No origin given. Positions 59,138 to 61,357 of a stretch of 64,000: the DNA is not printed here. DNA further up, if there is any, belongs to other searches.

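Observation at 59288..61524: Cobalamin riboswitch controlling a T9SS-secreted protein with two transcobalamin-like repeats, with no transporter attached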

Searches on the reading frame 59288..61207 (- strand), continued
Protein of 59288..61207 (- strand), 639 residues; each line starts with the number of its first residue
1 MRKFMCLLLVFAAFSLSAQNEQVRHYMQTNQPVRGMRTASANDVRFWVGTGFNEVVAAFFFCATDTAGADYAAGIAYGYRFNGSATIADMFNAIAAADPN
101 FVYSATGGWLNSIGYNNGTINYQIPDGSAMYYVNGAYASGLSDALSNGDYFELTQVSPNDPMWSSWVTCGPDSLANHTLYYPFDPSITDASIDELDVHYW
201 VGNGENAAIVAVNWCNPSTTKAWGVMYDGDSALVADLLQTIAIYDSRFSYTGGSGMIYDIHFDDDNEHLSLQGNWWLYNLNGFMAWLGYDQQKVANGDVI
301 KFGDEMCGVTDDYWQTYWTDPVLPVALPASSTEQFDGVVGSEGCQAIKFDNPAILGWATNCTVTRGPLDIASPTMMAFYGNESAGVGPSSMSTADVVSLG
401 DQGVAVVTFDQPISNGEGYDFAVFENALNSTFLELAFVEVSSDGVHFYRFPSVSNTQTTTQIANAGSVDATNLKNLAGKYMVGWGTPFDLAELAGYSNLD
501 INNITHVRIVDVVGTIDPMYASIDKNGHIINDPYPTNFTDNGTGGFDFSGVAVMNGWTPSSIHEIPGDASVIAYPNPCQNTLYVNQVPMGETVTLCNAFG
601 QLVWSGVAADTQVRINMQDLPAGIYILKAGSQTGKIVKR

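Call 19: find_encoding_contigs(protein=P0096, flank=10000, max_places=3)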
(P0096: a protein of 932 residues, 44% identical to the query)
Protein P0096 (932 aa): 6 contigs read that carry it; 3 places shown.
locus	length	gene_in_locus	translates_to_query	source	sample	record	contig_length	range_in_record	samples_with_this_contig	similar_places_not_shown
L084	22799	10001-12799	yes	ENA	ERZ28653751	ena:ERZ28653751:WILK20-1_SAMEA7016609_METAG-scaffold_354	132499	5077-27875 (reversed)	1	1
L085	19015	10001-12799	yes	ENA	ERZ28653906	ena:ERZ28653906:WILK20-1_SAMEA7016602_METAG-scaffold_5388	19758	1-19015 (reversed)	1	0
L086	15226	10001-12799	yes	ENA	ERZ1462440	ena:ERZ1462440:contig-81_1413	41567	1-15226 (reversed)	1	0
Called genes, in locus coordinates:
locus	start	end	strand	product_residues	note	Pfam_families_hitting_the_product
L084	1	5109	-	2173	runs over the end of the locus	PF00041:fn3, PF09294:Interfer-bind (faint), PF24943:Fn3_Dep-1_2nd (faint), PF25059:FN3_DSCAM-DSCAML_C (faint), PF25788:Ig_Rha78A_N (faint), PF00041:fn3 (weak), PF00041:fn3, PF18962:Por_Secre_tail, +2 more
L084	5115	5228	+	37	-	-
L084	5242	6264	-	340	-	PF01734:Patatin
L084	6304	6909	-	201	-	-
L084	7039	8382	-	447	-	PF02812:ELFV_dehydrog_N, PF00208:ELFV_dehydrog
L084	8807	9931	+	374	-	PF16819:DUF5074, PF01436:NHL (faint)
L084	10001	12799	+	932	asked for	PF18962:Por_Secre_tail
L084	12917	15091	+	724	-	PF07715:Plug, PF00593:TonB_dep_Rec_b-barrel, PF14905:OMP_b-brl_3 (weak)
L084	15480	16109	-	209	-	PF10543:ORF6N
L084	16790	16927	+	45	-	-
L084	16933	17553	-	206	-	-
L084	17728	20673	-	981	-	PF04313:HSDR_N, PF00270:DEAD (faint), PF04851:ResIII, PF18766:SWI2_SNF2, PF22679:T1R_D3-like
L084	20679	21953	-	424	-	PF01420:Methylase_S (faint)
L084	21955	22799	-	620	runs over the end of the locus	PF12161:HsdM_N, PF02384:N6_Mtase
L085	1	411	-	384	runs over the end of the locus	?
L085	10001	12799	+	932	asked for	PF18962:Por_Secre_tail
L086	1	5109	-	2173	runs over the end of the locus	PF00041:fn3, PF09294:Interfer-bind (faint), PF24943:Fn3_Dep-1_2nd (faint), PF25059:FN3_DSCAM-DSCAML_C (faint), PF25788:Ig_Rha78A_N (faint), PF00041:fn3 (weak), PF00041:fn3, PF18962:Por_Secre_tail, +2 more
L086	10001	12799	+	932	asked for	PF18962:Por_Secre_tail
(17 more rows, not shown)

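Call 21: predict_structure(alignment_id=A1)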
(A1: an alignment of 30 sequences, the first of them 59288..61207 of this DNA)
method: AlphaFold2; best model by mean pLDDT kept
length: 639 residues; sequences in the alignment: 30
mean_pLDDT: 70.4   pTM: 0.50
mean pLDDT of the five models: 70.4, 67.2, 65.3, 61.0, 52.4
residues with pLDDT >= 90: 62; 70-90: 323; 50-70: 148; < 50: 106
segments of 3 or more residues with pLDDT < 50: 23-37, 158-167, 186-190, 330-337, 452-472, 514-545, 561-569
pLDDT, mean of each block of 10 residues (from residue 1): 72 58 44 41 73 86 63 81 91 90 84 80 73 81 89 67 47 58 55 67 71 81 77 85 82 80 84 67 75 80 69 60 69 49 72 89 75 68 80 72 84 88 74 69 83 34 32 63 83 82 90 45 36 35 58 82 35 58 77 85 86 83 83 74
secondary structure, 60 per line:
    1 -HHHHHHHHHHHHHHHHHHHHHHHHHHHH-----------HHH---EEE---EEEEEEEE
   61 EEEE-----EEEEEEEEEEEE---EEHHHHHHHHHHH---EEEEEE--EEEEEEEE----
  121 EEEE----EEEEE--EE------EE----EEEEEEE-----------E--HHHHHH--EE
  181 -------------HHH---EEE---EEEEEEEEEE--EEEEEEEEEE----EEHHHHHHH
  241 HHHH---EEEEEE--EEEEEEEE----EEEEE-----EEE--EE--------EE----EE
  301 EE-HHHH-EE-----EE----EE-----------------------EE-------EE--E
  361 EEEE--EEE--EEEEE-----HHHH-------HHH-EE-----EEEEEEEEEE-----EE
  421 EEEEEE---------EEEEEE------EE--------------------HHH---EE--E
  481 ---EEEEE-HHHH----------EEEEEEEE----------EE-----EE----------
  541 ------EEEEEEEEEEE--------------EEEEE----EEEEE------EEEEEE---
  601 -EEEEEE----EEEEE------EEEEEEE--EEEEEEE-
elements in order: H2-29 E47-49 E53-64 E70-81 H87-97 E101-106 E109-116 E121-124 E129-133 E150-156 H171-176 E200-202 E206-215 E218-227 H234-244 E248-253 E256-263 E268-272 E278-280 E299-302 H304-307 E360-364 E367-369 E372-376 H382-385 E404-413 E419-426 E436-441 E484-488 H490-493 E504-511 E547-557 E572-576 E581-585 E592-597 E602-607 E612-616 E623-629 E632-638

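Call 27: fold_search(model_id=the predicted structure, library=pdb)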
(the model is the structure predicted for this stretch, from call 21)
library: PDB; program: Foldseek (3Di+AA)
matches with E <= 10: 1100; with E <= 0.001: 58
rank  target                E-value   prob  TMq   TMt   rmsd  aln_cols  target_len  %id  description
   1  7pr6_AAA              6.8e-05  0.96  0.12  0.12  13.0       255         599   13  Crystal structure of E. coli beta-glucuronidase in complex with covalent inhibitor ME727 (released 2022-08-03)
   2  5z19_B                1.1e-04  0.97  0.13  0.13  11.5       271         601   12  The crystal structure of Ruminococcus gnavus beta-glucuronidase in complex with uronic isofagomine (released 2018-12-12)
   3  8hgg_C                1.2e-04  0.97  0.14  0.07  23.0       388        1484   11  Structure of 2:2 PAPP-A.ProMBP complex (released 2023-01-11)
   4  3fha_A                2.1e-04  0.99  0.11  0.12  13.9       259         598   13  Structure of endo-beta-N-acetylglucosaminidase A (released 2009-04-28)
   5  8ohx_AAA              2.1e-04  0.94  0.12  0.12  12.9       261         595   14  Crystal structure of Beta-glucuronidase from Escherichia coli in complex with siastatin B derived inhibitor (released 2024-01-10)
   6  3fha_C                2.2e-04  0.99  0.12  0.13  13.8       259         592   14  Structure of endo-beta-N-acetylglucosaminidase A (released 2009-04-28)
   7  6jz7_B                2.2e-04  0.97  0.13  0.13  11.5       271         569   13  b-glucuronidase from Ruminococcus gnavus in complex with N1-substituted uronic isofagomine (released 2020-06-10)
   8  5z18_E                2.3e-04  0.97  0.13  0.14  11.2       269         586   13  The crystal structure of Ruminococcus gnavus beta-glucuronidase (released 2018-12-12)
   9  6jz2_A                2.3e-04  0.97  0.13  0.14  11.2       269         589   13  b-glucuronidase from Ruminococcus gnavus in complex with uronic isofagomine at 1.3 Angstroms resolution (released 2020-06-10)
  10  5c70_A                2.4e-04  0.91  0.15  0.16  13.6       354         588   14  The structure of Aspergillus oryzae beta-glucuronidase (released 2016-06-15)
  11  5c71_A                2.4e-04  0.90  0.12  0.13  13.1       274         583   15  The structure of Aspergillus oryzae a-glucuronidase complexed with glycyrrhetinic acid monoglucuronide (released 2016-06-29)
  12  6leg_A                2.6e-04  0.90  0.13  0.13  14.0       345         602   12  Structure of E. coli beta-glucuronidase complex with uronic isofagomine (released 2021-01-27)
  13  6jz3_A                2.7e-04  0.96  0.13  0.13  11.5       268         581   13  b-glucuronidase from Ruminococcus gnavus in complex with uronic deoxynojirimycin (released 2020-05-13)
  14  2vtf_B                2.9e-04  0.99  0.13  0.13  13.7       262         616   11  X-ray crystal structure of the Endo-beta-N-acetylglucosaminidase from Arthrobacter protophormiae E173Q mutant reveals  (released 2009-03-31)
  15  5z18_F                2.9e-04  0.89  0.13  0.14  14.2       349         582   11  The crystal structure of Ruminococcus gnavus beta-glucuronidase (released 2018-12-12)
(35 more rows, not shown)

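Call 28: search_protein_families(library=pfam, alignment_id=A1, max_evalue=0.01)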
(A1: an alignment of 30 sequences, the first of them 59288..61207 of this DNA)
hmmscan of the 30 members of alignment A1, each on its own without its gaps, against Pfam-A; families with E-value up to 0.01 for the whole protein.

A. member 1, window:59288-61207:- (639 aa): 2 families
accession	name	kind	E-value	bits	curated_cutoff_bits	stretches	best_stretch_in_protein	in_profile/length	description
PF18962.6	Por_Secre_tail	-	2e-09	38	27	1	574-638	2-71/75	Secretion system C-terminal sorting domain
PF14478.12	DUF4430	-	0.00019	22.2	23.8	1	268-302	39-68/72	Domain of unknown function (DUF4430)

B. families by the number of members that match (of 30 scanned): 6 families
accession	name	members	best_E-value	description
PF18962.6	Por_Secre_tail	30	3.7e-13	Secretion system C-terminal sorting domain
PF14478.12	DUF4430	29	1e-13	Domain of unknown function (DUF4430)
PF00886.24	Ribosomal_S16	4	0.00019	Ribosomal protein S16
PF11589.14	DUF3244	2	0.0018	Domain of unknown function (DUF3244)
PF18521.6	TAD2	2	0.0023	Transactivation domain 2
PF25380.1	PH_25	1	0.0013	Fungal PH-like domain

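Call 81: search_solved_structures(query=L084:8807-9931:+, max_evalue=0.001)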
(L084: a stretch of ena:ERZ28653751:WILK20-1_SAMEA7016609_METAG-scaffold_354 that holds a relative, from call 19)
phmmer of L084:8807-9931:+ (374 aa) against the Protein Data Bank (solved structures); distinct sequences matched with E-value up to 0.001: 13.
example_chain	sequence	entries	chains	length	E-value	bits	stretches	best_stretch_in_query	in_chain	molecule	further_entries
8blw_B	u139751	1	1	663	1.3e-83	284.5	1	44-371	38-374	YncE family protein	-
8ptf_A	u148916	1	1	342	1.5e-82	281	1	49-371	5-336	YncE family protein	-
8ptd_A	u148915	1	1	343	1.5e-82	281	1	49-371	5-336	YncE family protein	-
8bmy_A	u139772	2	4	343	1.8e-19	73.4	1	52-366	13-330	Putative surface layer protein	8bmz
8p97_B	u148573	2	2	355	2.3e-19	73.1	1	29-366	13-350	Putative surface layer protein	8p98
8bn0_A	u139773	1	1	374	2.4e-19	73.1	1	52-366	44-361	Putative surface layer protein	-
8bmx_D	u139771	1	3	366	2.6e-19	73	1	52-366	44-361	YncE family protein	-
8baz_A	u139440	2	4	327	7.7e-19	71.4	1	55-366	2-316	Surface layer protein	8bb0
8bai_A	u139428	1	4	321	1.2e-18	70.7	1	55-366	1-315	Surface layer protein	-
3dsm_A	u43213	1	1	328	1.4e-18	70.5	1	55-366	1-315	uncharacterized protein BACUNI_02894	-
8okv_B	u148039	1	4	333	2.1e-17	66.7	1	51-366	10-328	Putative surface layer protein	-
8puj_A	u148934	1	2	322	6.5e-17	65.1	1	55-366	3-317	YncE family protein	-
1l0q_A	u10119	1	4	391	2.6e-09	40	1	115-343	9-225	Surface layer protein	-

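Call 90: search_solved_structures(query=L075:9950-10921:+, max_evalue=10)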
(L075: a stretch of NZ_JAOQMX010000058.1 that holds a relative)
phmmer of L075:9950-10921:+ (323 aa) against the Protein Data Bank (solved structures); distinct sequences matched with E-value up to 10: 4.
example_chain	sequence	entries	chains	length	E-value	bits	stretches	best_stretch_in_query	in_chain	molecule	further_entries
8glj_D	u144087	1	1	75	0.018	17.4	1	254-321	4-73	Por secretion system C-terminal sorting domain-containing protein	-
8glk_D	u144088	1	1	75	0.078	15.3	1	255-322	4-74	Endonuclease I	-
7pzj_A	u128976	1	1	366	0.1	14.9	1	247-318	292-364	Lipase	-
8w38_A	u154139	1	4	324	1.6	11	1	164-219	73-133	Fibroblast growth factor receptor 2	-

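Call 91: search_solved_structures(query=L076:9932-10936:+, max_evalue=10)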
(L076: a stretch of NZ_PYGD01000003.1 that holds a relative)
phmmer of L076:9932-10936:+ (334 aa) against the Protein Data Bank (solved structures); distinct sequences matched with E-value up to 10: 4.
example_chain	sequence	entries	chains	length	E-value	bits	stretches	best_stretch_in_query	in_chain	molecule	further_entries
5jvk_A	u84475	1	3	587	0.00079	22.2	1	259-333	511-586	Uncharacterized protein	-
7pzj_A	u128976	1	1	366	0.0026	20.5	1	258-329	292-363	Lipase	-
8qb1_A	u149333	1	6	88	0.81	12.3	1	273-325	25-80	Mirolase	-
3c1d_A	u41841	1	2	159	0.87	12.2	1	160-233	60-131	Regulatory protein recX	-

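Call 93: search_protein_families(library=pfam, proteins=[L064:8647-9903:+, L076:8588-9862:+, L078:8625-9920:+, L075:9950-10921:+, L076:12144-12674:+, L076:12752-13678:+, L015:12286-14907:+], max_evalue=0.001)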
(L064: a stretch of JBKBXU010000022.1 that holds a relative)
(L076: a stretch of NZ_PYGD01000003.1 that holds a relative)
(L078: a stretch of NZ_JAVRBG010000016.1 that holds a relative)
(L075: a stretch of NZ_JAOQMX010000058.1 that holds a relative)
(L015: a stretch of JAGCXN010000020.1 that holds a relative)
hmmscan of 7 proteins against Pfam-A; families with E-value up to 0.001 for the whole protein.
L064:8647-9903:+ (418 aa): 5 families
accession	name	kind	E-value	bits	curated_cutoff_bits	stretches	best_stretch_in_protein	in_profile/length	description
PF14717.12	DUF4465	-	1.1e-55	189.2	25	1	68-240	2-176/176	Domain of unknown function (DUF4465)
PF18962.6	Por_Secre_tail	-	1.5e-13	51.3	27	1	347-415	1-73/75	Secretion system C-terminal sorting domain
PF13927.12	Ig_3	-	5.8e-10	40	30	1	247-314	1-78/78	Immunoglobulin domain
PF13895.12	Ig_2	-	9.5e-09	35.8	27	1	247-327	1-78/79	Immunoglobulin domain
PF07679.22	I-set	-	3.5e-07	30.6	23.7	1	248-326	1-88/90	Immunoglobulin I-set domain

L076:8588-9862:+ (424 aa): 3 families
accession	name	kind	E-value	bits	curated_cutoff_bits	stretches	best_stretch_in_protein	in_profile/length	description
PF14717.12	DUF4465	-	6.8e-34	118.2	25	1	67-241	3-176/176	Domain of unknown function (DUF4465)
PF18962.6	Por_Secre_tail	-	7.6e-11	42.6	27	1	355-413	1-68/75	Secretion system C-terminal sorting domain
PF00041.27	fn3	-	0.00031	21.3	25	1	253-325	5-73/84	Fibronectin type III domain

L078:8625-9920:+ (431 aa): 2 families
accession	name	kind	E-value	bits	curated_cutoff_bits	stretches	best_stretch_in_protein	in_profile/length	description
PF16819.11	DUF5074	-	1.6e-15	57.4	27.2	1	28-246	1-222/353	Domain of unknown function (DUF5074)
PF18962.6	Por_Secre_tail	-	1.4e-13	51.3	27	1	364-430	1-75/75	Secretion system C-terminal sorting domain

L075:9950-10921:+ (323 aa): 1 family
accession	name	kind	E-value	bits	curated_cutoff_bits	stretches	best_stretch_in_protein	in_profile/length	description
PF18962.6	Por_Secre_tail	-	4.3e-15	56.2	27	1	255-322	1-75/75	Secretion system C-terminal sorting domain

L076:12144-12674:+ (176 aa): 0 families

L076:12752-13678:+ (308 aa): 1 family
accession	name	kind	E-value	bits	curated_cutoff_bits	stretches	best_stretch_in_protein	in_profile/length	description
PF07291.16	MauE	-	4.4e-21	76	27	1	6-135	2-126/128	Methylamine utilisation protein MauE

L015:12286-14907:+ (873 aa): 6 families
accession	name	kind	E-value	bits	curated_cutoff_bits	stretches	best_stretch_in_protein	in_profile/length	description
PF13174.12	TPR_6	-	1.6e-07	32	26.3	0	552-585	1-33/33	Tetratricopeptide repeat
PF07719.23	TPR_2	-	4.6e-07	29.9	27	0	337-359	6-28/34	Tetratricopeptide repeat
PF13424.12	TPR_12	-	7.8e-07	29.6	30.1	0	296-359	5-72/77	Tetratricopeptide repeat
PF00515.34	TPR_1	-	4e-05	23.7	27.8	0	337-358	6-27/34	Tetratricopeptide repeat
PF13428.12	TPR_14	-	4.6e-05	24.2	23.5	0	221-249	3-31/44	Tetratricopeptide repeat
PF14559.12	TPR_19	-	5.9e-05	23.7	25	0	333-374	26-66/68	Tetratricopeptide repeat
